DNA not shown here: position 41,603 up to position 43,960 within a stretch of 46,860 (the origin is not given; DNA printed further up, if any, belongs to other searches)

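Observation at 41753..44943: Acyl-ACP-reductase-like domain in a non-cyanobacterial fusion protein, paired with a thioester-reductase-type SDR and no deformylating oxygenase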

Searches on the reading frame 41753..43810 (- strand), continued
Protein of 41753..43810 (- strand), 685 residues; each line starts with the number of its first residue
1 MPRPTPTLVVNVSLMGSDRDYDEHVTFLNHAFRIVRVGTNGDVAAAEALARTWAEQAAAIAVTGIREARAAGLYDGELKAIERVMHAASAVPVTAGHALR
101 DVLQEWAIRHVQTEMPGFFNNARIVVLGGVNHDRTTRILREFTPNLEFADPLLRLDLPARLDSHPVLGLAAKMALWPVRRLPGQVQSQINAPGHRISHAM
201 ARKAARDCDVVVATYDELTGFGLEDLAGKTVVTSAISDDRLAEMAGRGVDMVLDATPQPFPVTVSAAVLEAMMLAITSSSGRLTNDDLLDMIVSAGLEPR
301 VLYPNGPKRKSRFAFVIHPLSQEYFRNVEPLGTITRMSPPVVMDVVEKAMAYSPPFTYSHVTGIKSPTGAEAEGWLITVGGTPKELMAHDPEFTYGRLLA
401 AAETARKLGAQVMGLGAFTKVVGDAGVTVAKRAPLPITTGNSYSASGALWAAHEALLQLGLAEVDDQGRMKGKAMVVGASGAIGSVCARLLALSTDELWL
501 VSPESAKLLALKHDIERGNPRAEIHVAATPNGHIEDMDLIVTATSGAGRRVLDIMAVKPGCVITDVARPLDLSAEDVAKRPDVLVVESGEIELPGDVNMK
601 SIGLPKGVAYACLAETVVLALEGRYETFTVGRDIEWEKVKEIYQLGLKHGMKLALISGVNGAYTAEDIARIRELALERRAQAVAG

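Call 68: find_encoding_contigs(protein=P0174, flank=6000, max_places=2)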
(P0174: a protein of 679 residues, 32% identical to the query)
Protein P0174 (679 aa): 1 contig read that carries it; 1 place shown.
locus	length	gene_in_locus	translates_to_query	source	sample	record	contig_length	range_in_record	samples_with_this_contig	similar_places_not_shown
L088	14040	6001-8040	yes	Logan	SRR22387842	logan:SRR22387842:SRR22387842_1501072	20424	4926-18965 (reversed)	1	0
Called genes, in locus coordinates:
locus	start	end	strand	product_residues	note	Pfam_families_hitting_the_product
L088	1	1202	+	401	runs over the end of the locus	PF12704:MacB_PCD, PF02687:FtsX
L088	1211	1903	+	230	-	PF17131:TP_0789-like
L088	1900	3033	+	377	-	-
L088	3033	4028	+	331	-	PF11899:DUF3419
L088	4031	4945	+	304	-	PF00781:DAGK_cat, PF19279:YegS_C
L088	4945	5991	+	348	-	PF01073:3Beta_HSD, PF01370:Epimerase, PF07993:NAD_binding_4, PF13460:NAD_binding_10, PF16363:GDP_Man_Dehyd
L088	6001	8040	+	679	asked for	-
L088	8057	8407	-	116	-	-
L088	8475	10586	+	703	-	-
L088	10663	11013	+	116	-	PF00581:Rhodanese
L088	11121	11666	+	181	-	PF02085:Cytochrom_CIII (faint), PF14537:Cytochrom_c3_2 (faint), PF14522:Cytochrome_C7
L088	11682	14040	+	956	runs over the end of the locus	PF13183:Fer4_8 (faint), PF04879:Molybdop_Fe4S4, PF13187:Fer4_9 (faint), PF12838:Fer4_7 (weak), PF13247:Fer4_11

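Call 69: find_encoding_contigs(protein=P0279, flank=6000, max_places=2)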
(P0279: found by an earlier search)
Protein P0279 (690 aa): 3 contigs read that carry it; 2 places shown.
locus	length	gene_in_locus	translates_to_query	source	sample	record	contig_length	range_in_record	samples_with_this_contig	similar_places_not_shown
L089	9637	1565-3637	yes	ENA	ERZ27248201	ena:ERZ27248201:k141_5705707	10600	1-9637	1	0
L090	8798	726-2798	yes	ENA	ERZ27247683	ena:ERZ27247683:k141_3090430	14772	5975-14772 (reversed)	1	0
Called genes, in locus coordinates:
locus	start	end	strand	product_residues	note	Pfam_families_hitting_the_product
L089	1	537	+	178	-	?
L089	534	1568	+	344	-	PF01073:3Beta_HSD, PF01370:Epimerase, PF04321:RmlD_sub_bind (weak), PF13460:NAD_binding_10 (weak), PF16363:GDP_Man_Dehyd, PF07993:NAD_binding_4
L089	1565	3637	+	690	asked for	-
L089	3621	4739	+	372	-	PF11899:DUF3419, PF08241:Methyltransf_11 (faint), PF13649:Methyltransf_25 (faint)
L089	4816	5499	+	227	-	PF00551:Formyl_trans_N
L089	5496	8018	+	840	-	PF12146:Hydrolase_4 (faint), PF00501:AMP-binding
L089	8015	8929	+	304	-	-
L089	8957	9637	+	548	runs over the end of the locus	?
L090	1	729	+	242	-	?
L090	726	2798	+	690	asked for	-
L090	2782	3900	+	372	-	PF11899:DUF3419, PF08241:Methyltransf_11 (faint), PF13649:Methyltransf_25 (faint)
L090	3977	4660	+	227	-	PF00551:Formyl_trans_N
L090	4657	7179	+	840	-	PF12146:Hydrolase_4 (faint), PF00501:AMP-binding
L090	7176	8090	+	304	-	-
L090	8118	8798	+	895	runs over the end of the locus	PF01326:PPDK_N, PF27448:Rph_4th, PF00391:PEP-utilizers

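Call 72: search_protein_families(library=pfam, proteins=[L017:3964-6894:+, L048:3812-6736:+, L008:4874-6604:+, L023:6114-6953:+, L023:5082-6062:+, L064:5807-6838:+, L065:9173-10051:+, L063:5623-6903:+, L040:5324-6970:+, L053:4928-6295:+], max_evalue=0.0001)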
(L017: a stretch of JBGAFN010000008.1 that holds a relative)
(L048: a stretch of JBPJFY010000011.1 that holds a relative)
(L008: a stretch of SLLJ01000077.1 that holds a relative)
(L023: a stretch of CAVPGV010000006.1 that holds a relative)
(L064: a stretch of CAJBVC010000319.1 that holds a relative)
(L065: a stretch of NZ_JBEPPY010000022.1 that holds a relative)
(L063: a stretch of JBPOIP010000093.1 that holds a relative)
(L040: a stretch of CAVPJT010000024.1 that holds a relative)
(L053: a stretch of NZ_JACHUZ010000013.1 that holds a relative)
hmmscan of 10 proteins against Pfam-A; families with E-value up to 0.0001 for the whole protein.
L017:3964-6894:+ (976 aa): 0 families

L048:3812-6736:+ (974 aa): 5 families
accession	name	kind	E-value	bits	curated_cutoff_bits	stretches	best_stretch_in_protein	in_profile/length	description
PF00476.26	DNA_pol_A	-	1.2e-160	535.1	34.3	1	597-971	3-380/381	DNA polymerase family A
PF02739.22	5_3_exonuc_N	-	4.4e-57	192.8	34.3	1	76-237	2-164/164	5'-3' exonuclease, N-terminal resolvase-like domain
PF01367.25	5_3_exonuc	-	1.1e-32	112.9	40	1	238-332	1-96/97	5'-3' exonuclease, C-terminal SAM fold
PF01612.26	DNA_pol_A_exo1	-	1.9e-30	106.4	23.6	1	377-563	1-172/173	3'-5' exonuclease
PF22619.2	DNA_polI_exo1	-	6.5e-09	36.2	27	1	404-532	4-120/140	DNA polymerase I, ribonuclease H-like domain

L008:4874-6604:+ (576 aa): 0 families

L023:6114-6953:+ (279 aa): 1 family
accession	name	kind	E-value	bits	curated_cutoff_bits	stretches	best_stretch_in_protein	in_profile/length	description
PF25587.1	Rv2743c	-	6.1e-13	49.4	27.7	1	61-273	21-226/237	Rv2743c family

L023:5082-6062:+ (326 aa): 3 families
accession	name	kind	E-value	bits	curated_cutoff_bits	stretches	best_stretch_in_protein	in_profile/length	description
PF03088.22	Str_synth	-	1.6e-14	54.2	25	1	125-195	4-78/89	Strictosidine synthase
PF08450.18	SGL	-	1.9e-09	38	26.3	1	73-238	39-205/246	SMP-30/Gluconolactonase/LRE-like region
PF20067.5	SSL_N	-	1.2e-05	25.5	18.9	0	29-59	13-45/46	Strictosidine synthase-like, N-terminal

L064:5807-6838:+ (343 aa): 0 families

L065:9173-10051:+ (292 aa): 1 family
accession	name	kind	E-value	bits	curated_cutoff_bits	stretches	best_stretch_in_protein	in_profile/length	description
PF10118.14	Metal_hydrol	-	3.7e-90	302.4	33.2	1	28-273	2-247/247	Predicted metal-dependent hydrolase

L063:5623-6903:+ (426 aa): 1 family
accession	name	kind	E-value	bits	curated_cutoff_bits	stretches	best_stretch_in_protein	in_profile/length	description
PF07690.21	MFS_1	-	6.5e-34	117.8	33.4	1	43-379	3-345/347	Major Facilitator Superfamily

L040:5324-6970:+ (548 aa): 3 families
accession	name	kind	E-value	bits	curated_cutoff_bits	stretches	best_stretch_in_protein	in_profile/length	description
PF00884.28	Sulfatase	-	1.1e-28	100.9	25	1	5-380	2-301/301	Sulfatase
PF16347.10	SGSH_C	-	2.4e-09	38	29.3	1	344-403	15-77/154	N-sulphoglucosamine sulphohydrolase, C-terminal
PF01663.27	Phosphodiest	-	6.8e-06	26.4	23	0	276-313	184-221/342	Type I phosphodiesterase / nucleotide pyrophosphatase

L053:4928-6295:+ (455 aa): 3 families
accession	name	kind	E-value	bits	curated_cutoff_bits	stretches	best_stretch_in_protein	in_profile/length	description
PF02601.20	Exonuc_VII_L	-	2e-112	376.2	35.9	1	131-443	1-314/315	Exonuclease VII, large subunit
PF13742.12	tRNA_anti_2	-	7e-32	110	27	1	15-108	1-95/95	OB-fold nucleic acid binding domain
PF01336.31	tRNA_anti-codon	-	2.9e-11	43.6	27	1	35-109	1-74/75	OB-fold nucleic acid binding domain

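Call 81: search_dna_similar(query=window:41753-43810:-, collection=plasmids, mode=protein, max_rows=20, max_evalue=1e-10)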
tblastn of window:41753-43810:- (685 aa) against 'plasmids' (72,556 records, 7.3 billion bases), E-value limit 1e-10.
Records with a match: 143; places in all: 143; records where one place covers at least 80% of the query: 0.
Best place of each record, by identity: <60% 143.
By first word of the organism name: Ralstonia 128; Leisingera 5; Thioclava 3; Pseudoalteromonas 2; Methylocystis 2; Haematobacter 1; Rhodovulum 1; Paraburkholderia 1.
By predicted mobility (MOB-suite, as given by PLSDB): mobilizable 101; non-mobilizable 42.
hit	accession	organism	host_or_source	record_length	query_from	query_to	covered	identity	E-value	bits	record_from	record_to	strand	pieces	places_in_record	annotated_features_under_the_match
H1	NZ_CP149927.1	Thioclava sp. GXIMD4216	-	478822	304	651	51%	31.9%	5e-33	144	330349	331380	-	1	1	aminotransferase class III-fold pyridoxal phosphate-dependent enzyme | hypothetical protein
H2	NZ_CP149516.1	Thioclava sp. GXIMD4215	pure culture,mangrove soil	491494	304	651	51%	31.9%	5e-33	144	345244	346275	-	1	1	aminotransferase class III-fold pyridoxal phosphate-dependent enzyme | hypothetical protein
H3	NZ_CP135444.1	Thioclava sp. FTW29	-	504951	304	651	51%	31.9%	5e-33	144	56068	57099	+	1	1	aminotransferase class III-fold pyridoxal phosphate-dependent enzyme | hypothetical protein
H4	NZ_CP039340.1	Ralstonia pseudosolanacearum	-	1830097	297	651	52%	31.1%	8e-31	137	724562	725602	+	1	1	none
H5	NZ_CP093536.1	Ralstonia pseudosolanacearum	cell culture,pepper stem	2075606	297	651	52%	30.8%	8e-30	134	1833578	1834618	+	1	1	none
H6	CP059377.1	Ralstonia solanacearum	cell clture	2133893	297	651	52%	30.8%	8e-30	134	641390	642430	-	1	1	aminotransferase class III-fold pyridoxal phosphate-dependent enzyme | decarboxylase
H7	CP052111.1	Ralstonia solanacearum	tomato,cell culture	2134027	297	651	52%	30.8%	8e-30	134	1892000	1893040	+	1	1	aminotransferase class III-fold pyridoxal phosphate-dependent enzyme | decarboxylase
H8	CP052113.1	Ralstonia solanacearum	tomato,cell culture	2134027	297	651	52%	30.8%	8e-30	134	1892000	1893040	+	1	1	aminotransferase class III-fold pyridoxal phosphate-dependent enzyme | decarboxylase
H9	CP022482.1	Ralstonia solanacearum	peanut,cell culture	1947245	297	651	52%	30.6%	3e-29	132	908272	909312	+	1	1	aspartate aminotransferase family protein | decarboxylase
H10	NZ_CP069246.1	Ralstonia pseudosolanacearum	Arachis hypogaea,tissue sample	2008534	297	651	52%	30.6%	3e-29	132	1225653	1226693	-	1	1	none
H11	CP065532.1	Ralstonia solanacearum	peanut,whole organism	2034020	297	651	52%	30.6%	3e-29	132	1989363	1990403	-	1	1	none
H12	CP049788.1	Ralstonia solanacearum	whole organism,isolated from the ...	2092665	297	651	52%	30.6%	3e-29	132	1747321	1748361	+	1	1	aminotransferase class III-fold pyridoxal phosphate-dependent enzyme | decarboxylase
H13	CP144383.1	Ralstonia solanacearum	tobacco,whole organism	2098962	297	651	52%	30.6%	3e-29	132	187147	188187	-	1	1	aminotransferase class III-fold pyridoxal phosphate-dependent enzyme | decarboxylase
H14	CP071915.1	Ralstonia solanacearum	Pogostemon cablin,Single strain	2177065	297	651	52%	30.6%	3e-29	132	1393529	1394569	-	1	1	aminotransferase class III-fold pyridoxal phosphate-dependent enzyme | decarboxylase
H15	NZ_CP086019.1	Ralstonia sp. RS642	sunflower,cell culture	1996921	297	651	52%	30.6%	3e-29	132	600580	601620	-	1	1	none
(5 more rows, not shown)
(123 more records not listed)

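Call 86: find_encoding_contigs(protein=P0144, flank=5000, max_places=1)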
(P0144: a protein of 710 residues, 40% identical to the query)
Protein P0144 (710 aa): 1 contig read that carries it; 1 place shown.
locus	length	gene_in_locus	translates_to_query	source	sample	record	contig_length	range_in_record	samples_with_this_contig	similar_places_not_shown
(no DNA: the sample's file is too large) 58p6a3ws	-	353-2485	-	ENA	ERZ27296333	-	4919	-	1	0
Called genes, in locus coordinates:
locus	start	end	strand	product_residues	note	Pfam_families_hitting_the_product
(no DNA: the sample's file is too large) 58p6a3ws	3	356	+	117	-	?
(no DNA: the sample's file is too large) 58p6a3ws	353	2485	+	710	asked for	-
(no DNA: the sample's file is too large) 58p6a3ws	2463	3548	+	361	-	PF11899:DUF3419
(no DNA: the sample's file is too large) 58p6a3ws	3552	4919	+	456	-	?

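Call 87: find_encoding_contigs(protein=P0161, flank=5000, max_places=1)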
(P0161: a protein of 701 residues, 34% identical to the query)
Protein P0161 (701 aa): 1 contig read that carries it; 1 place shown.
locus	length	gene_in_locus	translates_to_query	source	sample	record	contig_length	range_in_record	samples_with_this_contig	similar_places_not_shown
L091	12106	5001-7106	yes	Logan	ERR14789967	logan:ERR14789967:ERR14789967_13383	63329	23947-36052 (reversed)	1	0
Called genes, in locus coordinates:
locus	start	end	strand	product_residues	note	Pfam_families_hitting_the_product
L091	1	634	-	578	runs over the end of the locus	PF00501:AMP-binding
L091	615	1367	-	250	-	PF12697:Abhydrolase_6 (weak), PF12146:Hydrolase_4 (weak)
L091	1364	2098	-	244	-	PF00551:Formyl_trans_N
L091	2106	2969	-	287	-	PF12146:Hydrolase_4, PF00561:Abhydrolase_1, PF12697:Abhydrolase_6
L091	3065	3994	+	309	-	PF00781:DAGK_cat, PF19279:YegS_C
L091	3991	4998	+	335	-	PF01073:3Beta_HSD, PF01370:Epimerase, PF04321:RmlD_sub_bind (faint), PF13460:NAD_binding_10, PF16363:GDP_Man_Dehyd (weak), PF07993:NAD_binding_4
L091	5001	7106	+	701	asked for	-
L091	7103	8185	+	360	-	PF11899:DUF3419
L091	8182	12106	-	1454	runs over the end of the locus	PF00580:UvrD-helicase (faint), PF04851:ResIII (faint), PF13086:AAA_11, PF13245:AAA_19 (faint), PF13604:AAA_30 (faint), PF13086:AAA_11 (weak)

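Call 88: find_encoding_contigs(protein=P0136, flank=5000, max_places=1)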
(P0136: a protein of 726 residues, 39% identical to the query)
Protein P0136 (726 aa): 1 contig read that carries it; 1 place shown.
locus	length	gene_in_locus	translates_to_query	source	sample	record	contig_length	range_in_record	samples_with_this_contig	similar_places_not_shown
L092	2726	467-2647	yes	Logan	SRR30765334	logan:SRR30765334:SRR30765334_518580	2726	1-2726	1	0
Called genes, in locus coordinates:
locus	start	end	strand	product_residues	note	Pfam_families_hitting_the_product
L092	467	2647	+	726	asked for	PF01488:Shikimate_DH (weak)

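Call 89: find_encoding_contigs(protein=P0222, flank=5000, max_places=1)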
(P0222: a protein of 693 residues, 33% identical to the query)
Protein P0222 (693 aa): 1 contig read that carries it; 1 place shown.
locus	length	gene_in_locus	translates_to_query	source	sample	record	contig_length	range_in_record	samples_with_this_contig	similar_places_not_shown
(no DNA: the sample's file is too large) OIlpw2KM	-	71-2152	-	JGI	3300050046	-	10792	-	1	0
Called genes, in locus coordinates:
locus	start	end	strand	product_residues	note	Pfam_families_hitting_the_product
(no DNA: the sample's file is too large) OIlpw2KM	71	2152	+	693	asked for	-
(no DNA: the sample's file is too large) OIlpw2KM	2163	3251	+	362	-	PF11899:DUF3419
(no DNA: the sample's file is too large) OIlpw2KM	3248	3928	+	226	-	PF00005:ABC_tran, PF02463:SMC_N (faint), PF13304:AAA_21 (faint)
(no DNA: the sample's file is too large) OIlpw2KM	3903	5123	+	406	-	PF12704:MacB_PCD, PF02687:FtsX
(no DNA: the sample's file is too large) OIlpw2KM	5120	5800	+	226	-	PF17131:TP_0789-like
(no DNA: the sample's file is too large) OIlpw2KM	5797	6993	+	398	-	-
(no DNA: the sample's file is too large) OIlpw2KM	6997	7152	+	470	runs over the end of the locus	PF00501:AMP-binding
